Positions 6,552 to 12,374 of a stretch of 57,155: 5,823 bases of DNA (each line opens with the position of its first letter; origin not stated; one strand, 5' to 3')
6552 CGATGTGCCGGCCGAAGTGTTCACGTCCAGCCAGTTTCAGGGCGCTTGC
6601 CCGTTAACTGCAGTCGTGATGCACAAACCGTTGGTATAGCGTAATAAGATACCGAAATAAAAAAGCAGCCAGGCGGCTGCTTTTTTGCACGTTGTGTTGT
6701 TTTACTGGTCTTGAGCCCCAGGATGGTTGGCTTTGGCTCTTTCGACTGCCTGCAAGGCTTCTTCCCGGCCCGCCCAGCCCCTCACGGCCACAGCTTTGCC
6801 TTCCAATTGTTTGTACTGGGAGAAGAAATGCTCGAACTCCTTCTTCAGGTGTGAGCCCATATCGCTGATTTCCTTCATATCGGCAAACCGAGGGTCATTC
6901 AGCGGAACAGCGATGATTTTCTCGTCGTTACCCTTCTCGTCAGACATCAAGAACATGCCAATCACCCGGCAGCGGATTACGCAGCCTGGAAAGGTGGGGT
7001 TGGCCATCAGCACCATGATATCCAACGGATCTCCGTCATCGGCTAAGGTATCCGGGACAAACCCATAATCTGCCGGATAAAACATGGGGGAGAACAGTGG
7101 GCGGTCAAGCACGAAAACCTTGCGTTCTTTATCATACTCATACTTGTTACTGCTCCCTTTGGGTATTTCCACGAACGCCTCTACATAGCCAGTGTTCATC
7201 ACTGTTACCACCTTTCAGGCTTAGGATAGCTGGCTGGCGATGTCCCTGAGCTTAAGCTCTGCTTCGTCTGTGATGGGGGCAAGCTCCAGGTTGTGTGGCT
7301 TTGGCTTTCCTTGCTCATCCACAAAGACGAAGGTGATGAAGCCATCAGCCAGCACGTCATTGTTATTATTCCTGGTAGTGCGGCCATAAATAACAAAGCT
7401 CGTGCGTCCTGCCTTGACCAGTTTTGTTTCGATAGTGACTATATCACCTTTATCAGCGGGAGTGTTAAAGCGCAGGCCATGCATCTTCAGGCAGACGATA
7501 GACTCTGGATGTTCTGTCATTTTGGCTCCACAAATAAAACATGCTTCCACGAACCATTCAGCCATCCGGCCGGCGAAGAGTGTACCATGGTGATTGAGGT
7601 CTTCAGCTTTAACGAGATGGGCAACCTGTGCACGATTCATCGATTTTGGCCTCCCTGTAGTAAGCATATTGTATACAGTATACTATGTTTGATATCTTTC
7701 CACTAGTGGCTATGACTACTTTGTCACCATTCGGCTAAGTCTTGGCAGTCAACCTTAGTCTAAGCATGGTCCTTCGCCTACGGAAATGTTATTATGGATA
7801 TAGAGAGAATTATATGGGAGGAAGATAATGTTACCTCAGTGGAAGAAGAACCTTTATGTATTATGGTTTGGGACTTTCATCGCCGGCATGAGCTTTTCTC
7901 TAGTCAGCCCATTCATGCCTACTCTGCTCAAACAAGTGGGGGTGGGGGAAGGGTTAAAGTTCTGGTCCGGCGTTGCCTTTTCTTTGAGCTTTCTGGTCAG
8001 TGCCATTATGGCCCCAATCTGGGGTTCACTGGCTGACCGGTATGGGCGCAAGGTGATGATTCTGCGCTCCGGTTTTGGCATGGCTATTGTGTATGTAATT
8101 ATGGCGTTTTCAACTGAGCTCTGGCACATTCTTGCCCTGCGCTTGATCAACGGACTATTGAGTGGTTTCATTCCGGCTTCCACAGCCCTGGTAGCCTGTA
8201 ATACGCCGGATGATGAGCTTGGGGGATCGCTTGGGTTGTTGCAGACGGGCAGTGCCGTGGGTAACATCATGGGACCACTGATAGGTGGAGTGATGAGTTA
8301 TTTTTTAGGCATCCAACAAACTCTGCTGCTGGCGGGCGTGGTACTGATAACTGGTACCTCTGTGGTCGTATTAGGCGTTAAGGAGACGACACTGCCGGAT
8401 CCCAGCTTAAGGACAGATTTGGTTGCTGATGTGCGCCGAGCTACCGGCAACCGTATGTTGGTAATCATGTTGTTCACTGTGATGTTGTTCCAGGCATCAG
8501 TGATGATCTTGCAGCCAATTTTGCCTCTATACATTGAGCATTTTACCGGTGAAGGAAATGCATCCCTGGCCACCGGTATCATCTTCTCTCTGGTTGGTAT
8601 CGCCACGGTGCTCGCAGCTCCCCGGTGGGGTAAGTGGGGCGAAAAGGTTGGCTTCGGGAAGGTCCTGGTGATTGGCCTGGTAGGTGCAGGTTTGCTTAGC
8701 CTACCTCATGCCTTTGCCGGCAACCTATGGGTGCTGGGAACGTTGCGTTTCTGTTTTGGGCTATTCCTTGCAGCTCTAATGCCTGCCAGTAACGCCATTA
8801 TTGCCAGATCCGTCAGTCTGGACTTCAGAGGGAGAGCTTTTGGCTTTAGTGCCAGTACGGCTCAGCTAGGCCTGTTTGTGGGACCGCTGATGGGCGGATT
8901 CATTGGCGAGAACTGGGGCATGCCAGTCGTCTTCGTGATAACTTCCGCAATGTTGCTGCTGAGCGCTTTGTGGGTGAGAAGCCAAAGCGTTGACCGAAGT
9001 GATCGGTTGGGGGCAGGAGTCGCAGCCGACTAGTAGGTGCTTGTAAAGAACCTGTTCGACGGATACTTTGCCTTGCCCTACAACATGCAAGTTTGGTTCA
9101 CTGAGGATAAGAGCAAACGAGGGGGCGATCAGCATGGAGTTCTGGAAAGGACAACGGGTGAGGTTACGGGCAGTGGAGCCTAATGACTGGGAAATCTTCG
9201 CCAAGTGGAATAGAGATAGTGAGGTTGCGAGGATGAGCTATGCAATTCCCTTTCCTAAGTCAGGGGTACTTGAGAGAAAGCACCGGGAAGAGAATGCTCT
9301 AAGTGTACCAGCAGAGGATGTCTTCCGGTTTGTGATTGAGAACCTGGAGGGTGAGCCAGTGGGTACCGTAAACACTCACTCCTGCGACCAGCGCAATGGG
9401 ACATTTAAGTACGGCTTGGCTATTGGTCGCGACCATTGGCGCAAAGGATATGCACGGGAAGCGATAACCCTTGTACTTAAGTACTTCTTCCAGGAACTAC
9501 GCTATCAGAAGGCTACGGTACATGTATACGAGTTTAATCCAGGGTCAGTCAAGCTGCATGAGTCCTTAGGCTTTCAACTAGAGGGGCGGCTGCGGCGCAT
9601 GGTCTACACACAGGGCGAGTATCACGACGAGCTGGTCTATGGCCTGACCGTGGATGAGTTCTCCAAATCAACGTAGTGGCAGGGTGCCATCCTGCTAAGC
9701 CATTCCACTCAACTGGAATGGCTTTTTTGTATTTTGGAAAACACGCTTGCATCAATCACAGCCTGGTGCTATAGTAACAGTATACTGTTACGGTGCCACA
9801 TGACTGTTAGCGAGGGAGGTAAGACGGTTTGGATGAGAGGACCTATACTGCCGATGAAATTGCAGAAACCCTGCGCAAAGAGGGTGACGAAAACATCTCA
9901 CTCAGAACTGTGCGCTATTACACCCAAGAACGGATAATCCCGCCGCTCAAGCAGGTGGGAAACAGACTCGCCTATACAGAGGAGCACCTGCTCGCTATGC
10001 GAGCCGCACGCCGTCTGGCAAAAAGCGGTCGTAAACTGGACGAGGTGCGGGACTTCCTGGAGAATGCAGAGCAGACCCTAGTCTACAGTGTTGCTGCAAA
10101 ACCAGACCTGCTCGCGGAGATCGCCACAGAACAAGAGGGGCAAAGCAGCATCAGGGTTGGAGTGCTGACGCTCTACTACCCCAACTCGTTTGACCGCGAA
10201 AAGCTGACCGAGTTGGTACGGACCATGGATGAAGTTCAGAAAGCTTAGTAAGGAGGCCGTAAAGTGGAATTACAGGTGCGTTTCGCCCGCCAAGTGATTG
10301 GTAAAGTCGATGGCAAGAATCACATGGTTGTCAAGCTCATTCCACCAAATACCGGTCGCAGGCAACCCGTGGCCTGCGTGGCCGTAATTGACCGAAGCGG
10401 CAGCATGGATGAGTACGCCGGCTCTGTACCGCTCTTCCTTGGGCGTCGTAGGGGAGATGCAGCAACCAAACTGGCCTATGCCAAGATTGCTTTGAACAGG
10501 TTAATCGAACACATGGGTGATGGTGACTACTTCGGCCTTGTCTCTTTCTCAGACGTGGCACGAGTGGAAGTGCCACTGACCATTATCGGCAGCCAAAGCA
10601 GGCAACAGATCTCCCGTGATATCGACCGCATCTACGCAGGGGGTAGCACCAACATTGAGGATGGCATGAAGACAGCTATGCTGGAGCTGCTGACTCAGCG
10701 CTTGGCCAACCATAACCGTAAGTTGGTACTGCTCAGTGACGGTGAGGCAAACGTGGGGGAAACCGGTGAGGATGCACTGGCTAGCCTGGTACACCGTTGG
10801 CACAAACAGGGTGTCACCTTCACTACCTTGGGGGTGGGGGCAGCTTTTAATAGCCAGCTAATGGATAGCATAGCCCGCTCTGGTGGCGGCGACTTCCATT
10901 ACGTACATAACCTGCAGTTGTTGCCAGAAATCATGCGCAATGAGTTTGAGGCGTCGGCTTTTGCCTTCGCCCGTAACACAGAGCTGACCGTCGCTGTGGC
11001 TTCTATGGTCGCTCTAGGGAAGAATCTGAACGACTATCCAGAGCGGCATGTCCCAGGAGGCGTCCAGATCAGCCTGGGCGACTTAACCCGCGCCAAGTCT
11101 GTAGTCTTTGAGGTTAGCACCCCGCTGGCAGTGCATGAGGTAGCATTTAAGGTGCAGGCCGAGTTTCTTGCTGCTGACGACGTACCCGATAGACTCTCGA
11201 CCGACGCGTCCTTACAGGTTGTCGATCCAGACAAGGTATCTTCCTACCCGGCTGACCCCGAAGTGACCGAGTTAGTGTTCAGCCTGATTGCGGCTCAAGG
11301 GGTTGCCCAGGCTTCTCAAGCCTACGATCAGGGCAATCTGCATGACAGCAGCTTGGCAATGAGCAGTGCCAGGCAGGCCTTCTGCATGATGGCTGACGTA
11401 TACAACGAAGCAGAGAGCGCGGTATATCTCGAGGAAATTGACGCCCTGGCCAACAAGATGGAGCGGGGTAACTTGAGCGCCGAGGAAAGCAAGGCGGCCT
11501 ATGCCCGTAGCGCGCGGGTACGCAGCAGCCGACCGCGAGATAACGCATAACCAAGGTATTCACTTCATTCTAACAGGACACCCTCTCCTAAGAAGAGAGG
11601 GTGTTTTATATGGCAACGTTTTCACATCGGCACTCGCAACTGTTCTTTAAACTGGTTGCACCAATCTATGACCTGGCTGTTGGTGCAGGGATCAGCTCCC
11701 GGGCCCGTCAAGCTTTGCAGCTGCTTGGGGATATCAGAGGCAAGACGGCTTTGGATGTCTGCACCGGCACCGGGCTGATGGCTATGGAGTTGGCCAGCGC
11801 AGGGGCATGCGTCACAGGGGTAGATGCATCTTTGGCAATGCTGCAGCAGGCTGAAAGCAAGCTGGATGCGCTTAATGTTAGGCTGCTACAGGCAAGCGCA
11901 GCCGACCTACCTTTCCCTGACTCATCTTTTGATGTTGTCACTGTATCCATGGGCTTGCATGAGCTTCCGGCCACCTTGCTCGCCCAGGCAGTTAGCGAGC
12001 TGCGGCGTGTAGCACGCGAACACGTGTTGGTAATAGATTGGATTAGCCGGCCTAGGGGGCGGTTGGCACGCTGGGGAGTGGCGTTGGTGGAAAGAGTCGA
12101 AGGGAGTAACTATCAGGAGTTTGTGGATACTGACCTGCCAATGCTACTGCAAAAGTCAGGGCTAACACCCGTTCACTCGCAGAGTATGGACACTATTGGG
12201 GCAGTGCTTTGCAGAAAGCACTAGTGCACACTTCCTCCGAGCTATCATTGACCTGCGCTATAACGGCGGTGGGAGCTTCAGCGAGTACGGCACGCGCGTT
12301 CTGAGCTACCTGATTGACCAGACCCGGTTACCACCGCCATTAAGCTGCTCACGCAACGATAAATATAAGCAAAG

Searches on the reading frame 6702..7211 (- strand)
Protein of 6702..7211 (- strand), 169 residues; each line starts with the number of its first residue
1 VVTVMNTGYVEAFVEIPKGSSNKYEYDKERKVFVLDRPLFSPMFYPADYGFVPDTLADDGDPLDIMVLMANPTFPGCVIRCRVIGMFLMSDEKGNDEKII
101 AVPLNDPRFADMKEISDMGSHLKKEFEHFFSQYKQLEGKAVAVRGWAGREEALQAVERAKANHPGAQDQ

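Call 78: search_protein_families(library=pfam, proteins=[window:6702-7211:-], max_evalue=0.000001)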
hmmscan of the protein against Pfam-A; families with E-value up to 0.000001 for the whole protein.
window:6702-7211:- (169 aa): 1 family
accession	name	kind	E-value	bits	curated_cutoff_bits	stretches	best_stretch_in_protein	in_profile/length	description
PF00719.24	Pyrophosphatase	-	9.2e-60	201.3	23.5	1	13-160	2-149/153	Inorganic pyrophosphatase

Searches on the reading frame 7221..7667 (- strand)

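Call 78: search_protein_families(library=pfam, proteins=[window:7221-7667:-], max_evalue=0.000001)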
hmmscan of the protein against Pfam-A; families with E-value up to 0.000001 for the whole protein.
window:7221-7667:- (148 aa): 1 family
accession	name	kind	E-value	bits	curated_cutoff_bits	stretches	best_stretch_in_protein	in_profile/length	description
PF03061.28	4HBT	-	3.7e-08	34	20.6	1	27-98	1-71/79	Thioesterase superfamily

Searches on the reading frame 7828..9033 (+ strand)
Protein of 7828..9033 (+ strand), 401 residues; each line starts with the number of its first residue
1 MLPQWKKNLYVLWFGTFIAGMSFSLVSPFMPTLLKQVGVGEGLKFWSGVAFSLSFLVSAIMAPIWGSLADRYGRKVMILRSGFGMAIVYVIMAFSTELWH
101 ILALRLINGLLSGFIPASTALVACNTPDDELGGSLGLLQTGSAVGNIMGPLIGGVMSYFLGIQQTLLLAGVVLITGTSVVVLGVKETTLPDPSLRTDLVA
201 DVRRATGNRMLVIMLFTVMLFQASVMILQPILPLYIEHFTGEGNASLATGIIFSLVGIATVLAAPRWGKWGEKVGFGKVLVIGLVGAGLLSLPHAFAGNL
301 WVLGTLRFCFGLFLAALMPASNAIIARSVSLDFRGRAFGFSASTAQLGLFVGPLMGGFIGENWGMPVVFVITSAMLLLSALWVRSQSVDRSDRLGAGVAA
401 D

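Call 78: search_protein_families(library=pfam, proteins=[window:7828-9033:+], max_evalue=0.000001)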
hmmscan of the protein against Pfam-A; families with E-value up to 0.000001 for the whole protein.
window:7828-9033:+ (401 aa): 2 families
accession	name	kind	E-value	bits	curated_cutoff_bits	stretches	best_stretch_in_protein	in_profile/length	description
PF07690.21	MFS_1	-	1.2e-56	192.6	33.4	2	12-239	1-232/347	Major Facilitator Superfamily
PF12832.13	MFS_1_like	-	3.5e-07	30.1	25.2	1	22-369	14-371/373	MFS_1 like family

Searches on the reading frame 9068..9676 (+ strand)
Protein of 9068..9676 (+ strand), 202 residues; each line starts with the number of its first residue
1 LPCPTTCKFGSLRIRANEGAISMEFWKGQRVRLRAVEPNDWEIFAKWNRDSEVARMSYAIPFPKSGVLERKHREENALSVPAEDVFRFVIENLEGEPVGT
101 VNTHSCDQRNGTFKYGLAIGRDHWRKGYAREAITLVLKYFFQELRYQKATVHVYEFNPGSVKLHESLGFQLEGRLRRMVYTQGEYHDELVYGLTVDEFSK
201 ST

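Call 78: search_protein_families(library=pfam, proteins=[window:9068-9676:+], max_evalue=0.000001)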
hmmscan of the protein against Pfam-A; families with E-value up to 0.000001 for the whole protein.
window:9068-9676:+ (202 aa): 3 families
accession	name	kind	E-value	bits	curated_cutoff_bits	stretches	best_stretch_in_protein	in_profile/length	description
PF13302.13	Acetyltransf_3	-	5.1e-24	86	25.4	1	30-170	1-138/138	Acetyltransferase (GNAT) domain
PF00583.31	Acetyltransf_1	-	2.1e-13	51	20.7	1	75-169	25-116/116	Acetyltransferase (GNAT) family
PF13420.13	Acetyltransf_4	-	1.1e-11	45.4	24.3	1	33-189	1-154/155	Acetyltransferase (GNAT) domain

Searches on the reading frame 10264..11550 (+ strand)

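Call 78: search_protein_families(library=pfam, proteins=[window:10264-11550:+], max_evalue=0.000001)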
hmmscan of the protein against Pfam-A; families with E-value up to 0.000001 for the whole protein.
window:10264-11550:+ (428 aa): 2 families
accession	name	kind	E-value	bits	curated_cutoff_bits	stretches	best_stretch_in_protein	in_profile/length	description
PF00092.34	VWA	-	3.6e-20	73.4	23.8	1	39-224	3-172/174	von Willebrand factor type A domain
PF13519.12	VWA_2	-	2.7e-18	67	27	1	39-161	2-107/107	von Willebrand factor type A domain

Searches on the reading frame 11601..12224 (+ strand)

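Call 79: search_protein_families(library=pfam, proteins=[window:11601-12224:+], max_evalue=0.000001)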
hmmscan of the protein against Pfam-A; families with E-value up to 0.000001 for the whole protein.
window:11601-12224:+ (207 aa): 6 families
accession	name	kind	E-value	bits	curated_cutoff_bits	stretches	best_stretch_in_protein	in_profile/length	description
PF13649.12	Methyltransf_25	-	3.8e-21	76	27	1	51-139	2-94/97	Methyltransferase domain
PF08241.18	Methyltransf_11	-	1.7e-18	67.5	21.2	1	51-140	1-89/95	Methyltransferase domain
PF01209.24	Ubie_methyltran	-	9e-16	58.4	20.1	1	39-139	40-144/233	ubiE/COQ5 methyltransferase family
PF13847.12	Methyltransf_31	-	6.2e-10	39.4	27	1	47-142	4-105/145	Methyltransferase domain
PF13489.12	Methyltransf_23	-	1e-09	38.8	27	1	34-192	8-163/164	Methyltransferase domain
PF08242.18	Methyltransf_12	-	8e-09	36.6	30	1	51-139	1-93/98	Methyltransferase domain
